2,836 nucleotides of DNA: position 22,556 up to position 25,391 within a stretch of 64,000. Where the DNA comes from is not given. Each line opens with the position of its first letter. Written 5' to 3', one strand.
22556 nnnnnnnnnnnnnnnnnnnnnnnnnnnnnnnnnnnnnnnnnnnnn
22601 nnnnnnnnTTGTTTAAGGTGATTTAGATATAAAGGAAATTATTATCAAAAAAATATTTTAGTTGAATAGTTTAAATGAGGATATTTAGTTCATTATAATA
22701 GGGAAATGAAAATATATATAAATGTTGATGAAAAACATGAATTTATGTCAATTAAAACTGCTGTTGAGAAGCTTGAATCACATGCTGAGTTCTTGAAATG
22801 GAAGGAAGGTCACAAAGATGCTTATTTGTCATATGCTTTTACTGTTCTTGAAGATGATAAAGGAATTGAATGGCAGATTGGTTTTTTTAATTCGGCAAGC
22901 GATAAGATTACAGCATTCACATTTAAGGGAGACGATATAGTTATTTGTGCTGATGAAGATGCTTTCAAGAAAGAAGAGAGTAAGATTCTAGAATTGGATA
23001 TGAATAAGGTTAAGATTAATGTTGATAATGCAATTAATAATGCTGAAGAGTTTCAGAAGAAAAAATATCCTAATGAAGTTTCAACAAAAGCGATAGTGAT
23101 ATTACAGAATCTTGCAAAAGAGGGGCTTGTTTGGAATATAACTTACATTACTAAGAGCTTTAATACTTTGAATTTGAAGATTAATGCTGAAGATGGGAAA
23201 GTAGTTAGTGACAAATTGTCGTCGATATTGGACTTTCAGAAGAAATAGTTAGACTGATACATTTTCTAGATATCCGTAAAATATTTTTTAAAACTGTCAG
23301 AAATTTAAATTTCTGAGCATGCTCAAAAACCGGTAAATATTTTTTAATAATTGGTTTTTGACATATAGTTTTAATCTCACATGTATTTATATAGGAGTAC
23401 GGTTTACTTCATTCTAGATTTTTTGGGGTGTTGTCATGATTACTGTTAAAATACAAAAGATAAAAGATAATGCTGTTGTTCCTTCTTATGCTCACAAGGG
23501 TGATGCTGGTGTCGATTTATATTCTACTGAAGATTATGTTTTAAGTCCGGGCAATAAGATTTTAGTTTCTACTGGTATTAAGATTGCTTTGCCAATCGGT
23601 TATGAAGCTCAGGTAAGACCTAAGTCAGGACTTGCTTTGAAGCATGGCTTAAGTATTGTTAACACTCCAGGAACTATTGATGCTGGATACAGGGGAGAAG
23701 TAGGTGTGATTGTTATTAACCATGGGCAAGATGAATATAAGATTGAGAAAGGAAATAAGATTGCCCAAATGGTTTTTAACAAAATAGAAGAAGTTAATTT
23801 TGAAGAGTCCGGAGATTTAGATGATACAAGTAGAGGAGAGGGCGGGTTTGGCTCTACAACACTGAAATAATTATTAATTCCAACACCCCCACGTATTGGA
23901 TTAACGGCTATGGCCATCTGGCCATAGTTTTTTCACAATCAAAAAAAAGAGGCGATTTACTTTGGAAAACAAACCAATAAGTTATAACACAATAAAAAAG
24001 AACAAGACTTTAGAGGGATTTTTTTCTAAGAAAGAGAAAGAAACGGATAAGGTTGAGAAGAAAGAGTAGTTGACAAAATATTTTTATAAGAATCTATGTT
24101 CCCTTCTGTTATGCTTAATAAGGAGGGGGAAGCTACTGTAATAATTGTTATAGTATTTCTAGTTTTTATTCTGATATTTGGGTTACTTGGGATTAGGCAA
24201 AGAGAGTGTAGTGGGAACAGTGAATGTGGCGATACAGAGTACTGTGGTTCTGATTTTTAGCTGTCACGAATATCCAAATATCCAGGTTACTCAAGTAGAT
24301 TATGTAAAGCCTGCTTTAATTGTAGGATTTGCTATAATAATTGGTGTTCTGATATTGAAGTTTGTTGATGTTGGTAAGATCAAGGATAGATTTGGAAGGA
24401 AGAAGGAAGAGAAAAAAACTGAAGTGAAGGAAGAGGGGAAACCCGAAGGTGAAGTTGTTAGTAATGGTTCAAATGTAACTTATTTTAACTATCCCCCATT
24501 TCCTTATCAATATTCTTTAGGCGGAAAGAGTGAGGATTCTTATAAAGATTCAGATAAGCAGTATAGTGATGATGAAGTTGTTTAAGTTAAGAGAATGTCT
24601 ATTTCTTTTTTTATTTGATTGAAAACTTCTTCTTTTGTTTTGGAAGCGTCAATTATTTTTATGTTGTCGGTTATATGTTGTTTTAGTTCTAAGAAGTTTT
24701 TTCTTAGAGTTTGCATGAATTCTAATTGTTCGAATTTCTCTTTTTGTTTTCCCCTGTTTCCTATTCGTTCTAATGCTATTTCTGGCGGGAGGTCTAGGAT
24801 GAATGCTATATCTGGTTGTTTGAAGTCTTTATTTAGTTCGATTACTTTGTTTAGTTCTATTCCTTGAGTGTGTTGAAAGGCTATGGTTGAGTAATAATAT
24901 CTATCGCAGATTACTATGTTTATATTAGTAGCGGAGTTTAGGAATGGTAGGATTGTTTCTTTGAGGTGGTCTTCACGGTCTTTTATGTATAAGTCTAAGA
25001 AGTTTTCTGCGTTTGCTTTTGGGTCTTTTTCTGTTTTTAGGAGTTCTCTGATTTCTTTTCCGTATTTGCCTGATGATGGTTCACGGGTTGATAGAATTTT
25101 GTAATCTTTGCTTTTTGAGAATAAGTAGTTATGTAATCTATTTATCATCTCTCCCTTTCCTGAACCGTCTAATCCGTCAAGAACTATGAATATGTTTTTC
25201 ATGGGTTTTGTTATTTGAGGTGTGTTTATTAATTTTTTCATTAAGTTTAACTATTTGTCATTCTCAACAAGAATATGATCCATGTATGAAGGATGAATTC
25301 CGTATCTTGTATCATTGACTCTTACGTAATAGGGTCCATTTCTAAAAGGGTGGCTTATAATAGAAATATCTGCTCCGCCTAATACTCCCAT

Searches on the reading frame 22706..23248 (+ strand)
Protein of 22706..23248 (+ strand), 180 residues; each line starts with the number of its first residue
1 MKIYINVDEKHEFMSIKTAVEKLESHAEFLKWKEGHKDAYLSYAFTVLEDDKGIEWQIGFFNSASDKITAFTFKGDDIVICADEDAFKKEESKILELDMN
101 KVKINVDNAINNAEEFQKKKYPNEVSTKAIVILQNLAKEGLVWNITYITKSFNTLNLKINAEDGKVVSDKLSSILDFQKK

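Call 28: search_protein_families(library=pfam, proteins=[window:22706-23248:+], max_evalue=0.001)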
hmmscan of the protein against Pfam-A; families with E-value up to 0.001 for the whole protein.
window:22706-23248:+ (180 aa): 1 family
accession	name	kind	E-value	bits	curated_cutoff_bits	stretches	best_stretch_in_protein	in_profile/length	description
PF03413.25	PepSY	-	0.00013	22.7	24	1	103-169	1-59/60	Peptidase propeptide and YPEB domain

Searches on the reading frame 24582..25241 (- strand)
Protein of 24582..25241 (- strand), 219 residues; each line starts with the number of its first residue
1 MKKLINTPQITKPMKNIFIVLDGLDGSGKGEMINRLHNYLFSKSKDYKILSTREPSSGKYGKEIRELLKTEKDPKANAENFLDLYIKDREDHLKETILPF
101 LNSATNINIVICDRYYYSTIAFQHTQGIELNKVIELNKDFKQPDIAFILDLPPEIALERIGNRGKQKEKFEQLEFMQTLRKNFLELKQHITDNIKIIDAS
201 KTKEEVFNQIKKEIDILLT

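Call 28: search_protein_families(library=pfam, proteins=[window:24582-25241:-], max_evalue=0.001)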
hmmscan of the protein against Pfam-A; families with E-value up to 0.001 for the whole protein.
window:24582-25241:- (219 aa): 4 families
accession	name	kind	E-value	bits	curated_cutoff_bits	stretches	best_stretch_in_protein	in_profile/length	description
PF02223.23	Thymidylate_kin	-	3e-42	144.9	27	1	21-210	1-185/185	Thymidylate kinase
PF01712.25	dNK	-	6.1e-08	33.1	27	1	19-217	1-201/203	Deoxynucleoside kinase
PF13238.12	AAA_18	-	0.0007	20.5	29.4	0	19-170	1-118/128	AAA domain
PF13521.12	AAA_28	-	0.00077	20.1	27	0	19-178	2-141/164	AAA domain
